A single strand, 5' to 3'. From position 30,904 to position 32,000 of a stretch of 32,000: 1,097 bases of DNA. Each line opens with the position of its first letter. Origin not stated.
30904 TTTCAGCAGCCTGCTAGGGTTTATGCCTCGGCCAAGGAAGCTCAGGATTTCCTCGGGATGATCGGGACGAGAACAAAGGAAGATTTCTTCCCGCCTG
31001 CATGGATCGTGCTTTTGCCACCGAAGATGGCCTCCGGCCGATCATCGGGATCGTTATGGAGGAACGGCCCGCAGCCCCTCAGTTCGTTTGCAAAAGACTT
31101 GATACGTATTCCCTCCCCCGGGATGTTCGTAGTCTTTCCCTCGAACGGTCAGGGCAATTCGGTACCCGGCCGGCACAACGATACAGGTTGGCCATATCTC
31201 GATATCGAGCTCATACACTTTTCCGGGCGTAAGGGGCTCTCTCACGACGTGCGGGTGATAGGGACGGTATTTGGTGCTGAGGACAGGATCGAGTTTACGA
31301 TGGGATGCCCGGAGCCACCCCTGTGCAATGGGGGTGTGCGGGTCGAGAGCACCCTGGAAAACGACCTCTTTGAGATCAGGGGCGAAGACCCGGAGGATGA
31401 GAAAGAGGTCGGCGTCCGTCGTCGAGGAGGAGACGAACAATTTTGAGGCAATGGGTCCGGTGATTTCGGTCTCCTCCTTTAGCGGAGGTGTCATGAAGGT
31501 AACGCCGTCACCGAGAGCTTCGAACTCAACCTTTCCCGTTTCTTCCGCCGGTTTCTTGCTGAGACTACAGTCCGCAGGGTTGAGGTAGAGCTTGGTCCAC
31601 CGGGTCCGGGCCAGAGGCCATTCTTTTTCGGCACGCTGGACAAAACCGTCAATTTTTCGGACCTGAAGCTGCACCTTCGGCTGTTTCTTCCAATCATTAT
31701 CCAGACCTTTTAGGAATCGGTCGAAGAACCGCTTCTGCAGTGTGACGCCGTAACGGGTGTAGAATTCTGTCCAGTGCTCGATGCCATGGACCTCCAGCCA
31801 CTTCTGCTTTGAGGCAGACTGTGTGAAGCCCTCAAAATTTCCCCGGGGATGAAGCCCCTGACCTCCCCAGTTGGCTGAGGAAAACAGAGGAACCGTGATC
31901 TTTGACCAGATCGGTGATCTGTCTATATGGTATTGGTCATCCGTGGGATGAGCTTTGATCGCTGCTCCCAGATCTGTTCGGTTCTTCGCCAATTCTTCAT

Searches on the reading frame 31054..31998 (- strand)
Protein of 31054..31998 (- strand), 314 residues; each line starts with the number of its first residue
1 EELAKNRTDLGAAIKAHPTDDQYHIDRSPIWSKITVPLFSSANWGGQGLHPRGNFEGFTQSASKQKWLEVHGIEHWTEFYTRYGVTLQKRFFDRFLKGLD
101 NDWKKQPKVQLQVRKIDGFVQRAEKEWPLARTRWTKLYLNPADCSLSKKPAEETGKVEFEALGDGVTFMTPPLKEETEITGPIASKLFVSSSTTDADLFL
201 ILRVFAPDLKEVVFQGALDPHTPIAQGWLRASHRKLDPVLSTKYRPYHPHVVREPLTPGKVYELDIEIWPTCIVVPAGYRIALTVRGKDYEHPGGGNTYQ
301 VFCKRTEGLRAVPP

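Call 34: search_protein_families(library=pfam, proteins=[window:31054-31998:-], max_evalue=0.00001)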
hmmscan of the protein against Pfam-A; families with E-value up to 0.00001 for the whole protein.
window:31054-31998:- (314 aa): 1 family
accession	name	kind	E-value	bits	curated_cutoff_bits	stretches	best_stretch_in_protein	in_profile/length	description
PF08530.16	PepX_C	-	4.6e-38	131.7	22.5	1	101-292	1-183/217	X-Pro dipeptidyl-peptidase C-terminal non-catalytic domain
